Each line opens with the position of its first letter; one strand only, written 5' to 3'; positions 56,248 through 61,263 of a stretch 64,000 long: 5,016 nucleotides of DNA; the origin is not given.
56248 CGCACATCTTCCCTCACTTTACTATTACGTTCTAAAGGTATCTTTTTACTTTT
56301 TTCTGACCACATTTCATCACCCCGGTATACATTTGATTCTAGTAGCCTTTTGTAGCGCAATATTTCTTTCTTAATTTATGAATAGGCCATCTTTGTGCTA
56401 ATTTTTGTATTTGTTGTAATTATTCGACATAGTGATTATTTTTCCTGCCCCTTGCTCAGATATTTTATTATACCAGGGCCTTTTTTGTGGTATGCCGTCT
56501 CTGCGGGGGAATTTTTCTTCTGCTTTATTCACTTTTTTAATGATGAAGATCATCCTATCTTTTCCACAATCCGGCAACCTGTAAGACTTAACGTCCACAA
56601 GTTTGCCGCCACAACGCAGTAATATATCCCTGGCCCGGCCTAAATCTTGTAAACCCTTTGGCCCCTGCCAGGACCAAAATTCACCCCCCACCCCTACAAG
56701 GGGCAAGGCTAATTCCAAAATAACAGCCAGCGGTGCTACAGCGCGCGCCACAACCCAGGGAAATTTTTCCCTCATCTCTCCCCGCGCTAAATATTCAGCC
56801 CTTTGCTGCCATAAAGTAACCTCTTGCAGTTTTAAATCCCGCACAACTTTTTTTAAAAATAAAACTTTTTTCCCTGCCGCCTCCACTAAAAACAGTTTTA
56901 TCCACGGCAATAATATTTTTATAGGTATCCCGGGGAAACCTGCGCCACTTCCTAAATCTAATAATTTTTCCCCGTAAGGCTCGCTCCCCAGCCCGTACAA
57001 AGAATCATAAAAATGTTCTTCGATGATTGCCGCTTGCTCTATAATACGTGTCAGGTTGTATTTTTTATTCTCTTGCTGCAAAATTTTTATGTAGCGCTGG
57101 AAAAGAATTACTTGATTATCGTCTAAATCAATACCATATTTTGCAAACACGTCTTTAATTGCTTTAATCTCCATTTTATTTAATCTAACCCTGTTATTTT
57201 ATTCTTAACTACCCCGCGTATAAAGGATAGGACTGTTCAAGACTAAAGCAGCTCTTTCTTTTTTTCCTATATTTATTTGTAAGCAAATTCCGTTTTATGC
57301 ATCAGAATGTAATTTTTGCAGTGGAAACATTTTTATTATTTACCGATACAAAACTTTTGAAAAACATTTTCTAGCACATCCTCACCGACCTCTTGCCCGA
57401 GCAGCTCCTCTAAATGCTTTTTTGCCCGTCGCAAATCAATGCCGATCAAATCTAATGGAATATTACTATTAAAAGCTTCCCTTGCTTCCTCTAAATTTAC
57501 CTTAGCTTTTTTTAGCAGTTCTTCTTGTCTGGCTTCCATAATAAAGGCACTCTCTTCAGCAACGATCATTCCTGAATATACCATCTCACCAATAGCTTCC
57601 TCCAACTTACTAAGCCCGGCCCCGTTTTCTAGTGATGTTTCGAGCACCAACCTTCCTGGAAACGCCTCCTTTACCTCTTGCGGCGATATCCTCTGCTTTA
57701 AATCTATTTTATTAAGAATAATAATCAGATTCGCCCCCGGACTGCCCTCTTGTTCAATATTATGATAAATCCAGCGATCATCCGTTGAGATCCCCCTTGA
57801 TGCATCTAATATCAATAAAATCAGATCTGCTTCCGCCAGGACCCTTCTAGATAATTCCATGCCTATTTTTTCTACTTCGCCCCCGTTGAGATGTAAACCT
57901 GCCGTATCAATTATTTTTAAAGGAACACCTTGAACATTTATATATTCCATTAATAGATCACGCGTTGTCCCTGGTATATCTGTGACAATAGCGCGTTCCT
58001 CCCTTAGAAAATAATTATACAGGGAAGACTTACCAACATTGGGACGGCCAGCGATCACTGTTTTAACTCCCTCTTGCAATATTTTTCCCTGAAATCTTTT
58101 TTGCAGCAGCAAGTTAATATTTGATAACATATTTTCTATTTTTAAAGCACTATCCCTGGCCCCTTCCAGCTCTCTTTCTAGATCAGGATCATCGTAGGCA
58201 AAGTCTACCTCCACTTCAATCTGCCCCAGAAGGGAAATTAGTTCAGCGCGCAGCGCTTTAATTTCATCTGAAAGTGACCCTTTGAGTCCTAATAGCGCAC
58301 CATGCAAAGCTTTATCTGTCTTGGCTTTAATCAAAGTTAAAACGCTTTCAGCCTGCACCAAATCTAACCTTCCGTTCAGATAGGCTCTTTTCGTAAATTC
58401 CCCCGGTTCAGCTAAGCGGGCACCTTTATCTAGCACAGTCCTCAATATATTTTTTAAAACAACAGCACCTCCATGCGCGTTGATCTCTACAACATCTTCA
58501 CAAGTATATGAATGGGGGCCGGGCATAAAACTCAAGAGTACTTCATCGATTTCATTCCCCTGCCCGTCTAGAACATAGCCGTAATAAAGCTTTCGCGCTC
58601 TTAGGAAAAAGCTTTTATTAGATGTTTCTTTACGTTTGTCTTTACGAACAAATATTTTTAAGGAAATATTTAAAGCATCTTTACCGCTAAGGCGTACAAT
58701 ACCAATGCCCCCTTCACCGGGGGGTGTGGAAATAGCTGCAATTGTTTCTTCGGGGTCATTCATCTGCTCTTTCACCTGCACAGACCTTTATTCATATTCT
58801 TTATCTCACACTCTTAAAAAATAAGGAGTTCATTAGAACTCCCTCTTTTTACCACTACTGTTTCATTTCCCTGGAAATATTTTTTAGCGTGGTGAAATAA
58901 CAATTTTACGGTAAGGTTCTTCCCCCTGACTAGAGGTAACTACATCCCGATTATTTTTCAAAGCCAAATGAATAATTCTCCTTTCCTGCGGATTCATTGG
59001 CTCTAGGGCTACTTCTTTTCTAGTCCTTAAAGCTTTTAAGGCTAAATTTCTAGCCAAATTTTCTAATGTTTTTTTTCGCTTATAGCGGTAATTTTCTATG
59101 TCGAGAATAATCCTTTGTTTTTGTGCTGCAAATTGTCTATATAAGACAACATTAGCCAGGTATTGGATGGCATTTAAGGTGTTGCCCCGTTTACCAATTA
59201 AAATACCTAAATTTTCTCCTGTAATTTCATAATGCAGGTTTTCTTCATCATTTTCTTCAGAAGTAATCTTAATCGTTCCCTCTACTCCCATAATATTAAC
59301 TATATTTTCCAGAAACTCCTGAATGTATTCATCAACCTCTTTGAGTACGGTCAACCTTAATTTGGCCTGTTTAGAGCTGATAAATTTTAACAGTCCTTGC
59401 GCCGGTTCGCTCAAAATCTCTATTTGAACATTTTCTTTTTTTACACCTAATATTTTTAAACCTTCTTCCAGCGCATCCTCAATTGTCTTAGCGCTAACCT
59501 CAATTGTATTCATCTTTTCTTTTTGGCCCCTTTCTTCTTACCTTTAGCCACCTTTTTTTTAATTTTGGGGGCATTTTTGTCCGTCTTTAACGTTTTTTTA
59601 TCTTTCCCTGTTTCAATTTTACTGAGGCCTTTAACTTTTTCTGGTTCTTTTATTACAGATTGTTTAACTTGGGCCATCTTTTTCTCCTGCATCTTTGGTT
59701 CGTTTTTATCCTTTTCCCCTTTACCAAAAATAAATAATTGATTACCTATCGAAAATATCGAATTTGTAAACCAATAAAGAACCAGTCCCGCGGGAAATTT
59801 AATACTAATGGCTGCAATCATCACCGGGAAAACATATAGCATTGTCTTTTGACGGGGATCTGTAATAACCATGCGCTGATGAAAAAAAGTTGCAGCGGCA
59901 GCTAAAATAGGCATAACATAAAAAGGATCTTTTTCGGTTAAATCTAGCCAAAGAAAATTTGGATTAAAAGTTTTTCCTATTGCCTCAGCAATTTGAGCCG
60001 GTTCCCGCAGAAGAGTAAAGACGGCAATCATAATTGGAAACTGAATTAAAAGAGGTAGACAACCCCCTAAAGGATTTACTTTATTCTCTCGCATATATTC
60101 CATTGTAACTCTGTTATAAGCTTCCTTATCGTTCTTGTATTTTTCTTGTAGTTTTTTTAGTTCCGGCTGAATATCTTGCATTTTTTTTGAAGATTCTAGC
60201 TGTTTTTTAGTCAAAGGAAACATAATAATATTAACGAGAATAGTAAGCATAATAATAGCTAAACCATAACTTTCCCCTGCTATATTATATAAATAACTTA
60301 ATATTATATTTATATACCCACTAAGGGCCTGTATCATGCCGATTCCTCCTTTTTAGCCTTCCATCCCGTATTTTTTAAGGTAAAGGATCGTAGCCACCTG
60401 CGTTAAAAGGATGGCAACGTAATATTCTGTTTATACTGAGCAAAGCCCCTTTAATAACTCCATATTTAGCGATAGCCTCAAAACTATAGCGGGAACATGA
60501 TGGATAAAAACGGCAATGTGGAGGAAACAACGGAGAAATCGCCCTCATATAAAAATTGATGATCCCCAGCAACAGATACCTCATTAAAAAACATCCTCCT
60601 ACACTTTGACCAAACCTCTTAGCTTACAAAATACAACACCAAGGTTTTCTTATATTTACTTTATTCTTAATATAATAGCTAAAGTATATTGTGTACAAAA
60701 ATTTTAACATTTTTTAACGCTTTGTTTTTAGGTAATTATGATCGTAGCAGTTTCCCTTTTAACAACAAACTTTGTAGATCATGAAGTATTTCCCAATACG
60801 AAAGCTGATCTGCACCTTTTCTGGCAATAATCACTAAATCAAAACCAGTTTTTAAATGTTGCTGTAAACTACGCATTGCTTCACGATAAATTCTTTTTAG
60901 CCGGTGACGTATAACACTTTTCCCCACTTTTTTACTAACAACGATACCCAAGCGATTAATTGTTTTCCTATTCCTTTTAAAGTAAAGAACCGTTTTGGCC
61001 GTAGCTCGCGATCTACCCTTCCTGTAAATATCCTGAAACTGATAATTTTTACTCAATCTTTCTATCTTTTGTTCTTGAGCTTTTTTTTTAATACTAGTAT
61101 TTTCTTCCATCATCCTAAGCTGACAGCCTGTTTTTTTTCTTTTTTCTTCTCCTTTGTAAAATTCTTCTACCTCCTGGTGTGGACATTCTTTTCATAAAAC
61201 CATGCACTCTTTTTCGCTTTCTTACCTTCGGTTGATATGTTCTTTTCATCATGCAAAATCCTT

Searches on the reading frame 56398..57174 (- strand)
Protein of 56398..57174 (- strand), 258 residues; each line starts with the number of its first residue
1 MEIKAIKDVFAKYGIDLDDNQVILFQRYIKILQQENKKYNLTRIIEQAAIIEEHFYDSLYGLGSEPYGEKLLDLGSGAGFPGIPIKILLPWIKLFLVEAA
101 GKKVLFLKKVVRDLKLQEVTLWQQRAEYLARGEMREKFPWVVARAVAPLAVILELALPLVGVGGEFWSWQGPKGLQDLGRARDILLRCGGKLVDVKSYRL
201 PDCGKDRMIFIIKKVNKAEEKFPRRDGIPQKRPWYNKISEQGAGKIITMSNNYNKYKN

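Call 66: search_protein_families(library=ncbifam, proteins=[window:56398-57174:-], max_evalue=1e-10)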
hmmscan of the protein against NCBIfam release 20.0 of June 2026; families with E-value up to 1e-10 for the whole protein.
window:56398-57174:- (258 aa): 1 family
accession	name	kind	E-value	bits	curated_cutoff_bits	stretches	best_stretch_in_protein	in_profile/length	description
TIGR00138.1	rsmG_gidB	equivalog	1.6e-42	145.2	99.5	1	25-213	1-182/183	16S rRNA (guanine(527)-N(7))-methyltransferase RsmG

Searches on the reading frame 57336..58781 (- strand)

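Call 66: search_protein_families(library=ncbifam, proteins=[window:57336-58781:-], max_evalue=1e-10)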
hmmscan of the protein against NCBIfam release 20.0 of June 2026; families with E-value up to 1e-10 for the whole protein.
window:57336-58781:- (481 aa): 11 families
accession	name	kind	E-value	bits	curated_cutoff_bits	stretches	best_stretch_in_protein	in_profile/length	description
TIGR00450.1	mnmE_trmE_thdF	equivalog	2.7e-114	382.7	252.6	1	19-481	2-446/446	tRNA uridine-5-carboxymethylaminomethyl(34) synthesis GTPase MnmE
NF003661.0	PRK05291.1-3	equivalog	4.1e-105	352.7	380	1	11-481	3-448/448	tRNA uridine-5-carboxymethylaminomethyl(34) synthesis GTPase MnmE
TIGR03594.1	GTPase_EngA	equivalog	1e-32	113.7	306.7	1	216-374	150-312/432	ribosome biogenesis GTPase Der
TIGR00231.1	small_GTP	domain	2.3e-25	89.3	42.5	1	239-393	4-158/164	GTP-binding protein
TIGR03918.1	GTP_HydF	equivalog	8.8e-25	87.4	325.55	1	240-402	9-168/392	[FeFe] hydrogenase H-cluster maturation GTPase HydF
NF000908.1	PRK00089.1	equivalog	1.8e-23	83.3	237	1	242-407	7-173/291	GTPase Era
NF007071.0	PRK09518.1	equivalog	1.1e-19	70.4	953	1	233-363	439-569/706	bifunctional cytidylate kinase/GTPase Der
NF002828.0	PRK03003.1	equivalog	5.2e-19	68.2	631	1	232-362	206-337/477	ribosome biogenesis GTPase Der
TIGR00436.1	era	equivalog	8.6e-16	58.1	116.25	1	242-405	4-167/270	GTPase Era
TIGR03596.1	GTPase_YlqF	equivalog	8.9e-15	54.8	208.2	0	216-310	92-187/276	ribosome biogenesis GTPase YlqF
TIGR00437.1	feoB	equivalog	3.5e-13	49.1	315.65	1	245-455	1-194/594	ferrous iron transport protein B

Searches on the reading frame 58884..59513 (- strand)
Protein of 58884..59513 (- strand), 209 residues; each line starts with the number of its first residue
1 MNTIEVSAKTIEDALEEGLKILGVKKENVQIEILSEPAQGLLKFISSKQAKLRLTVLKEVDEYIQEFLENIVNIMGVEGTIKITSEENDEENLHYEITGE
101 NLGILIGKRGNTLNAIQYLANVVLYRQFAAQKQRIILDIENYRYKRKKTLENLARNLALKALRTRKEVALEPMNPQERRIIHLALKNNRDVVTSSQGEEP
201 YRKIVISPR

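Call 66: search_protein_families(library=ncbifam, proteins=[window:58884-59513:-], max_evalue=1e-10)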
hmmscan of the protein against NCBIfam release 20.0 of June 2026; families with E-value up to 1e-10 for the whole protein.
window:58884-59513:- (209 aa): 1 family
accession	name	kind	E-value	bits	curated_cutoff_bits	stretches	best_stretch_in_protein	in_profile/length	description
NF041568.1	Jag_EloR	equivalog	4.9e-71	238.9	145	1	4-208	2-203/203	RNA-binding cell elongation regulator Jag/EloR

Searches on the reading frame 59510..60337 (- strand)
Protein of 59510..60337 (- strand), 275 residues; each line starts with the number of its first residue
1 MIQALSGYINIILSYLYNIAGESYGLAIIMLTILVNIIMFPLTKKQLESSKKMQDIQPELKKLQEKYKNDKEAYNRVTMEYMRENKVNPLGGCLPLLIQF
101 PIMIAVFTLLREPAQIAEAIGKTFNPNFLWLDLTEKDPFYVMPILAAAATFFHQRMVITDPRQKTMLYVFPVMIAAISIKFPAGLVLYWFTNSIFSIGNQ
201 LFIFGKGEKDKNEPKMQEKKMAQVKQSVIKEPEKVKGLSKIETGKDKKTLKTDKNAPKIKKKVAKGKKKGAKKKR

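Call 66: search_protein_families(library=ncbifam, proteins=[window:59510-60337:-], max_evalue=1e-10)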
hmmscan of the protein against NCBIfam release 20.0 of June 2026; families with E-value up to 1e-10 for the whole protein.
window:59510-60337:- (275 aa): 19 families
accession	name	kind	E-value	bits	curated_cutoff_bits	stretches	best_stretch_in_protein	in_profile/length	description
TIGR03592.1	yidC_oxa1_cterm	subfamily_domain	1.2e-58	198.3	84.3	1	23-204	1-190/191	membrane protein insertase YidC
NF002352.0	PRK01318.1-3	equivalog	2.9e-55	188.4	447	1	5-213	354-558/562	membrane protein insertase YidC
NF002357.0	PRK01318.2-4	equivalog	1.4e-54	185.7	479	1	11-220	323-529/532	membrane protein insertase YidC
NF002803.0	PRK02944.1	equivalog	4.6e-52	177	377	1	11-207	46-244/255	YidC family membrane integrase SpoIIIJ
NF002351.0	PRK01318.1-1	equivalog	4.6e-47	161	740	1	11-210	341-537/545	membrane protein insertase YidC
NF002350.0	PRK01315.1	equivalog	1.1e-44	152.9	282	2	16-123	34-141/329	membrane protein insertase YidC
NF002354.0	PRK01318.2-1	equivalog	1.6e-43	149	1094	1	9-220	339-546/548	membrane protein insertase YidC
NF002353.0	PRK01318.1-4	equivalog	9.9e-42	143.3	365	1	11-141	365-489/596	membrane protein insertase YidC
NF002899.0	PRK03449.1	equivalog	5.7e-36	124.4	276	2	20-122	28-130/359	membrane protein insertase YidC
NF002355.0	PRK01318.2-2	equivalog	5.9e-35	120.8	891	1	7-209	381-599/602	membrane protein insertase YidC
NF002356.0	PRK01318.2-3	equivalog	1.3e-31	109.7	460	1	5-110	354-461/627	membrane protein insertase YidC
NF002168.0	PRK01001.1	equivalog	1.5e-28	99.6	670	1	9-203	562-774/795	membrane protein insertase YidC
NF002734.0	PRK02654.1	equivalog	4.6e-28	98.1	324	1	12-112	16-118/384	membrane protein insertase YidC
NF002358.0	PRK01318.2-5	equivalog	7.7e-28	97.6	605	1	9-203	327-535/545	membrane protein insertase YidC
NF002359.0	PRK01318.2-6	equivalog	5.2e-27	94.4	600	1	14-229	372-604/624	membrane protein insertase YidC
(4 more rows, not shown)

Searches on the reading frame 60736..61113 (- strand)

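Call 66: search_protein_families(library=ncbifam, proteins=[window:60736-61113:-], max_evalue=1e-10)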
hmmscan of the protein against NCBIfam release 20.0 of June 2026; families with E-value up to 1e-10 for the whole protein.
window:60736-61113:- (125 aa): 1 family
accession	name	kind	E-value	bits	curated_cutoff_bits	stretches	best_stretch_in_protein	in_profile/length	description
TIGR00188.1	rnpA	equivalog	3.7e-25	88.3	38.35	1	16-121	3-108/111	ribonuclease P protein component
